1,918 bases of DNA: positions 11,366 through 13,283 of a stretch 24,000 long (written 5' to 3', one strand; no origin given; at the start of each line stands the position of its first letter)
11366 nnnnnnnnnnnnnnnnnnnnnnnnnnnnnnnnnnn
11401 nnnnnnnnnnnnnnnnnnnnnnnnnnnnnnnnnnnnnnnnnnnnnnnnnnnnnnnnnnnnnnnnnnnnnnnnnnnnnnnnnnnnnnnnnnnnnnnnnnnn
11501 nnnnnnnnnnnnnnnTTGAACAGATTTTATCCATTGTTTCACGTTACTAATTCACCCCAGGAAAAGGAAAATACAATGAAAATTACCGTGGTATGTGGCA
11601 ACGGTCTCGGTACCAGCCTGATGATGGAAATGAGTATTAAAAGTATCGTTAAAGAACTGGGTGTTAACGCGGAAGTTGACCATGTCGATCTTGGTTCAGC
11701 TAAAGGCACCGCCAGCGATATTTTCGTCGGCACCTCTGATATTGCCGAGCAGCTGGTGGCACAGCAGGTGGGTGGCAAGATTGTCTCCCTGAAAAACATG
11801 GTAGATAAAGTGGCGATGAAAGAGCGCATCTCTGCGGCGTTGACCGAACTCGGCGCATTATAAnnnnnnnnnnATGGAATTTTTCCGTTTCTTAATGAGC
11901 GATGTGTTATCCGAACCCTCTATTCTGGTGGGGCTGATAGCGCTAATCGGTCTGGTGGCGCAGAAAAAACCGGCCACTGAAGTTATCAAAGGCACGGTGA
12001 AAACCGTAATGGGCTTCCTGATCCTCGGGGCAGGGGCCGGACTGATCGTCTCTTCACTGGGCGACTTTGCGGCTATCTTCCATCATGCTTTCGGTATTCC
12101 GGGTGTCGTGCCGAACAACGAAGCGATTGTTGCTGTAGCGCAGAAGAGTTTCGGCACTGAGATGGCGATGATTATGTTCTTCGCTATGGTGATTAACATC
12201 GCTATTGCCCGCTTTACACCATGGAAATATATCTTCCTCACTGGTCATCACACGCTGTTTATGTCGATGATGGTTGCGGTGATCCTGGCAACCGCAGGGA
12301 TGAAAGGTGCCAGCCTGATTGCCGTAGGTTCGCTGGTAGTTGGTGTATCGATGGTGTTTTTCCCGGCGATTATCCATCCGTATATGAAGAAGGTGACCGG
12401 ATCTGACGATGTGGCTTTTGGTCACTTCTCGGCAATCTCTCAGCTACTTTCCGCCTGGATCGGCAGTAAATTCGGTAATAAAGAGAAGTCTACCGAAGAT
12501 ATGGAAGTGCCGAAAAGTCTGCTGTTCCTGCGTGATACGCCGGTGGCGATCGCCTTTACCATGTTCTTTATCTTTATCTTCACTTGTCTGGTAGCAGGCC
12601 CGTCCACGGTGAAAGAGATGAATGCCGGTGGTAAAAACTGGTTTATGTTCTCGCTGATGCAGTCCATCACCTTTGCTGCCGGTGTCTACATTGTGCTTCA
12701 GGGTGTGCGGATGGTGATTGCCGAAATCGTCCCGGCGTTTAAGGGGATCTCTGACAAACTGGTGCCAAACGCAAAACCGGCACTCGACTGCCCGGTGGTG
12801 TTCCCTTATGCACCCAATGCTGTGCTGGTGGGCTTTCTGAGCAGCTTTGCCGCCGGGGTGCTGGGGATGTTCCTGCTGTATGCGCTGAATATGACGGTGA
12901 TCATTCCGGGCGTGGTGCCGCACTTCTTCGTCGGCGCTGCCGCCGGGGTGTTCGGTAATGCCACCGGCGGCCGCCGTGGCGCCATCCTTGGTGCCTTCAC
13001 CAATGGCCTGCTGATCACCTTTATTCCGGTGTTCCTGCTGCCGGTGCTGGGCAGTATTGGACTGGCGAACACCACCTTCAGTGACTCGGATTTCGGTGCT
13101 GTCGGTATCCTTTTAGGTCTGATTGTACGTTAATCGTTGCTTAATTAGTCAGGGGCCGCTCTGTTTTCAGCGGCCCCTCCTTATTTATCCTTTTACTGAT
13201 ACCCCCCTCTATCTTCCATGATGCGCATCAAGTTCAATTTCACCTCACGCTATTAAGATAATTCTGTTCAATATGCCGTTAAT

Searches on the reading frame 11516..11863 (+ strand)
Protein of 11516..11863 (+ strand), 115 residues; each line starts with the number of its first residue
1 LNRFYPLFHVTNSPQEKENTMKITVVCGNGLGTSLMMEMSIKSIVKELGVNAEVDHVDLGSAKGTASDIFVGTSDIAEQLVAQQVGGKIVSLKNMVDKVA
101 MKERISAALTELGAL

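Call 9: search_protein_families(library=pfam, proteins=[window:11516-11863:+], max_evalue=0.00001)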
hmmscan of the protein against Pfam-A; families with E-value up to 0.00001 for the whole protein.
window:11516-11863:+ (115 aa): 1 family
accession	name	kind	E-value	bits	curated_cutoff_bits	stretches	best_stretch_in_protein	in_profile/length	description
PF02302.22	PTS_IIB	-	4.9e-14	53.2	23.6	1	22-105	1-88/90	PTS system, Lactose/Cellobiose specific IIB subunit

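Call 57: search_protein_families(library=ncbifam, proteins=[window:11516-11863:+], max_evalue=1e-10)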
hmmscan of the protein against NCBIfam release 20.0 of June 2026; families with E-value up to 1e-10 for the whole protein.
window:11516-11863:+ (115 aa): 1 family
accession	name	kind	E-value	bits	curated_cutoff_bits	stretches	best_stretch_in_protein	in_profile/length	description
NF007094.0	PRK09548.1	equivalog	2.1e-15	56.2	687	1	14-109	496-592/598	PTS ascorbate-specific subunit IIBC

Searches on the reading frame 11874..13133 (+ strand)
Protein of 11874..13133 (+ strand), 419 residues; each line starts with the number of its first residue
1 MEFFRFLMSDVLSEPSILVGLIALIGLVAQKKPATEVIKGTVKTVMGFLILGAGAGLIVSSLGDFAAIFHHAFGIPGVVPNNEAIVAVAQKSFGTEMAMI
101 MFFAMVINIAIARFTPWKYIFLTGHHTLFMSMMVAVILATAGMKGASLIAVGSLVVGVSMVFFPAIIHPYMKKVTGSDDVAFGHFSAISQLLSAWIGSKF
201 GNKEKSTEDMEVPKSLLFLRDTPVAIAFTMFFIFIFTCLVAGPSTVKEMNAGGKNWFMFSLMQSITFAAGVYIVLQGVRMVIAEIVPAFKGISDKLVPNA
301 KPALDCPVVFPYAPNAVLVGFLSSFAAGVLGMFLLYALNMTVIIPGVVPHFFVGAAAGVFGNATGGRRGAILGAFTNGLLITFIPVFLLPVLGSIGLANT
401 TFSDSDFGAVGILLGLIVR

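Call 9: search_protein_families(library=pfam, proteins=[window:11874-13133:+], max_evalue=0.00001)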
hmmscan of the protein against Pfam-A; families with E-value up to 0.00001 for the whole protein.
window:11874-13133:+ (419 aa): 1 family
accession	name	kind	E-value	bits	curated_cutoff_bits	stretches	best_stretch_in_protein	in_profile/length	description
PF03611.19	EIIC-GAT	-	7.5e-148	493.2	24.2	1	10-406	1-394/394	PTS system sugar-specific permease component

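Call 57: search_protein_families(library=ncbifam, proteins=[window:11874-13133:+], max_evalue=1e-10)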
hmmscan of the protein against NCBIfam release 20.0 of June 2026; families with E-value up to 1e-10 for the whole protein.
window:11874-13133:+ (419 aa): 7 families
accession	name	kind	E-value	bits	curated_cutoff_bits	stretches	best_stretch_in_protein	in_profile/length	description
NF006919.1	PRK09410.1-1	equivalog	3.2e-186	619.1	380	1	6-418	2-414/415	PTS ascorbate transporter subunit IIC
NF009553.0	PRK12997.1-5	subfamily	4.8e-183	608.8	423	1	1-418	1-419/426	PTS sugar transporter subunit IIC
NF009549.0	PRK12996.1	equivalog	1.6e-171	571.1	890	1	8-418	10-420/463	PTS ascorbate transporter subunit IIC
NF009551.0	PRK12997.1-3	equivalog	5.4e-135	451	657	1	2-415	2-414/433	PTS sugar transporter subunit IIC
NF007094.0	PRK09548.1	equivalog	2.2e-106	356.6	687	1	2-395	6-412/598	PTS ascorbate-specific subunit IIBC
NF009550.0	PRK12997.1-1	equivalog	1.2e-48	166.1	583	1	7-394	14-409/447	PTS sugar transporter subunit IIC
NF009552.0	PRK12997.1-4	equivalog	1e-35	123.6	921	1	7-394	11-418/477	PTS sugar transporter subunit IIC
